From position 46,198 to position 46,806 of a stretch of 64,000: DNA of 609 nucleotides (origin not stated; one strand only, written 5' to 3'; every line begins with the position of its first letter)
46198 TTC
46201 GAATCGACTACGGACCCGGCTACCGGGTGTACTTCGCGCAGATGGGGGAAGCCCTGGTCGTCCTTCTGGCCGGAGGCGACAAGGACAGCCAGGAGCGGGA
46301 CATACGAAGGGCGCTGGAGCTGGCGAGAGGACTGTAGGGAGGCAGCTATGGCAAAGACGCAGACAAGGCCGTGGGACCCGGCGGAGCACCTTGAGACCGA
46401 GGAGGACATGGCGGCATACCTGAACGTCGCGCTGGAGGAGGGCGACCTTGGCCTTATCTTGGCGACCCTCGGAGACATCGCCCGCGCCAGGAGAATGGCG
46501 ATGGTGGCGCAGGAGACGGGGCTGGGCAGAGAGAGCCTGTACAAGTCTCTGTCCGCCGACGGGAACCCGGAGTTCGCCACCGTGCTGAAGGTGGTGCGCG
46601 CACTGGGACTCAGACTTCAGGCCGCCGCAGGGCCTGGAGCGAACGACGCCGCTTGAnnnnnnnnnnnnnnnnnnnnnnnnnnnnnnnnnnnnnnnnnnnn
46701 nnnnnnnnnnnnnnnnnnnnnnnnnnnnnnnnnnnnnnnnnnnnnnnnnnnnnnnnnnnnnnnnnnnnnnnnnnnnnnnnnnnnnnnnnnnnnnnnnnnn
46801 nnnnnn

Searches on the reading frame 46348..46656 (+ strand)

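Call 50: search_protein_families(library=pfam, proteins=[window:46348-46656:+], max_evalue=1)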
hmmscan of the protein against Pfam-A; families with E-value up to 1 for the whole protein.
window:46348-46656:+ (102 aa): 2 families
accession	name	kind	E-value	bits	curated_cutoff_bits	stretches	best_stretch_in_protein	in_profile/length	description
PF21716.3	dnstrm_HI1420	-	1.7e-30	105.2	27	1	6-93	2-89/90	Probable addiction module antidote protein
PF01381.28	HTH_3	-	0.0083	16.6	23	1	50-90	12-52/55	Helix-turn-helix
